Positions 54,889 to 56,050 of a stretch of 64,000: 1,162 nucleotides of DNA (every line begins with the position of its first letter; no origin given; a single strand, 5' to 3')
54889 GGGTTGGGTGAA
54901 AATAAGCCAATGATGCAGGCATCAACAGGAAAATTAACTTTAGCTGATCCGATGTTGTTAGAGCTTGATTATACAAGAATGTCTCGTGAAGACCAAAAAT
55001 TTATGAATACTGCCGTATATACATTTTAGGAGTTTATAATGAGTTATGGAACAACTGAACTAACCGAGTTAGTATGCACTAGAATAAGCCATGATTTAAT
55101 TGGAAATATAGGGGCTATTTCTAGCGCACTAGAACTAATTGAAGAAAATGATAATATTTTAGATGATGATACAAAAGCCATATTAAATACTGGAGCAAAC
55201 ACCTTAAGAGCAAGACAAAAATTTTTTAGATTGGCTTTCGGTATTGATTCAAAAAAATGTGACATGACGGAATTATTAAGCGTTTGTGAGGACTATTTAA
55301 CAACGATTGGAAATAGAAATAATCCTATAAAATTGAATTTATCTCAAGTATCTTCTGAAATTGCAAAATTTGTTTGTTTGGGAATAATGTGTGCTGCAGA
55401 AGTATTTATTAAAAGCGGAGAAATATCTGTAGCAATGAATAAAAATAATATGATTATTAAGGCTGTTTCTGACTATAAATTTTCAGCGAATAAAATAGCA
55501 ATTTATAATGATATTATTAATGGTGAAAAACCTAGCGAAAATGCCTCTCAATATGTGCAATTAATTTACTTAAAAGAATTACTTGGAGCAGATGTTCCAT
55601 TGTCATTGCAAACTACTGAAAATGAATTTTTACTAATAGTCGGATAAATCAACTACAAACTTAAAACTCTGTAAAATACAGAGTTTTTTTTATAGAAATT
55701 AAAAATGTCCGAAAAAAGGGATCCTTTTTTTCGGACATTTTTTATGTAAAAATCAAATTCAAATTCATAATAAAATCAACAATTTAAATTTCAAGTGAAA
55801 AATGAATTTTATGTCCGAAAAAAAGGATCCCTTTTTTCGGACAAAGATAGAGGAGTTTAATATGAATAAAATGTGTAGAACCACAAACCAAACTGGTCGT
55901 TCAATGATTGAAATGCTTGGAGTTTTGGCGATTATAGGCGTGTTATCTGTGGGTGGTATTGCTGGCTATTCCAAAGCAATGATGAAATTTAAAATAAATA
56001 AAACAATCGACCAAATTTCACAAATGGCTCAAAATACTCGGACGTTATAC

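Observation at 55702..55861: Two pilin-like genes 28 kb apart carry the same upstream module, and the single difference between the loci is mirrored in both palindromes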

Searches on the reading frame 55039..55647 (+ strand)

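Call 9: search_protein_families(library=pfam, proteins=[window:55039-55647:+], max_evalue=0.01)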
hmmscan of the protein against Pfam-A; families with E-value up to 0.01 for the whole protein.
window:55039-55647:+ (202 aa): 0 families

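Call 66: search_protein_families(library=ncbifam, proteins=[window:55039-55647:+], max_evalue=0.001)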
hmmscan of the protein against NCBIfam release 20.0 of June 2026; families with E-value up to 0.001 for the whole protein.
window:55039-55647:+ (202 aa): 2 families
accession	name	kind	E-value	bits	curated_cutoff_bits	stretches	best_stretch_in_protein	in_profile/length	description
NF046018.1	HisPtaseChptBrucRhz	equivalog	6.6e-16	58.3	240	1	5-192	8-199/211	histidine phosphotransferase ChpT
NF046025.1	HisPtaseChptCaul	equivalog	1.2e-13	51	225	1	6-182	2-182/204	histidine phosphotransferase ChpT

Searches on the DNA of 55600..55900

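Call 81: search_rna_families(source=window, start=55600, end=55900, threshold=evalue, max_evalue=1)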
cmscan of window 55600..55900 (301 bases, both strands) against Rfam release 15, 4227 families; matches with E-value up to 1: 42.
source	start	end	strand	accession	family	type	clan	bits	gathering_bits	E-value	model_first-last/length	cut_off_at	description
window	55708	55841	+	RF04225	MIR7502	Gene; miRNA;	-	47.5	71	7e-05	1-143/143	no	MIR7502 microRNA precursor family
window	55706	55844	+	RF04174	MIR4208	Gene; miRNA;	-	46.6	140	2.6e-06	1-191/191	no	MIR4208 microRNA precursor family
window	55705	55843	-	RF04174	MIR4208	Gene; miRNA;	-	45.1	140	5.5e-06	1-191/191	no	MIR4208 microRNA precursor family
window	55704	55845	+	RF04156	MIR2670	Gene; miRNA;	-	43.1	117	5.2e-08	1-200/200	no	MIR2670 microRNA precursor family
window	55707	55842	-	RF04134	MIR7504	Gene; miRNA;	-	36.4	83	3.7e-05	1-124/124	no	MIR7504 microRNA precursor family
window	55708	55843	+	RF04088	MIR812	Gene; miRNA;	-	32.8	80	0.024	27-181/205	no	MIR812 microRNA precursor family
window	55707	55842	-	RF04209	MIR7533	Gene; miRNA;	-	29.5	230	0.00028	41-209/249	no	MIR7533 microRNA precursor family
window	55642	55741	+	RF02434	SpF39_sRNA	Gene; sRNA;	-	28.7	60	0.073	1-109/109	no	Streptococcus sRNA SpF39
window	55710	55838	+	RF04157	MIR9486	Gene; miRNA;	-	27.9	100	0.00083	1-119/119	no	MIR9486 microRNA precursor family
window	55706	55842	-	RF04205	MIR2606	Gene; miRNA;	-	26.5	139.7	0.056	2-165/165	no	MIR2606 microRNA precursor family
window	55712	55837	+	RF04134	MIR7504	Gene; miRNA;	-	25.7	83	0.017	1-124/124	no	MIR7504 microRNA precursor family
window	55705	55844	+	RF04251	MIR5070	Gene; miRNA;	CL00139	25.6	100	0.0077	1-116/116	no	MIR5070 microRNA precursor family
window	55673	55743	+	RF00111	SdsR_RyeB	Gene; sRNA;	CL00105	25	38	0.017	1-100/100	no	SdsR_RyeB RNA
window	55701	55767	-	RF01459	rliE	Gene; sRNA;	-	24.8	90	0.039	1-222/222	no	Listeria sRNA rliE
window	55708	55842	-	RF02516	MIR393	Gene; miRNA;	-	24.7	60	0.0028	1-126/126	no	mir-393 microRNA precursor family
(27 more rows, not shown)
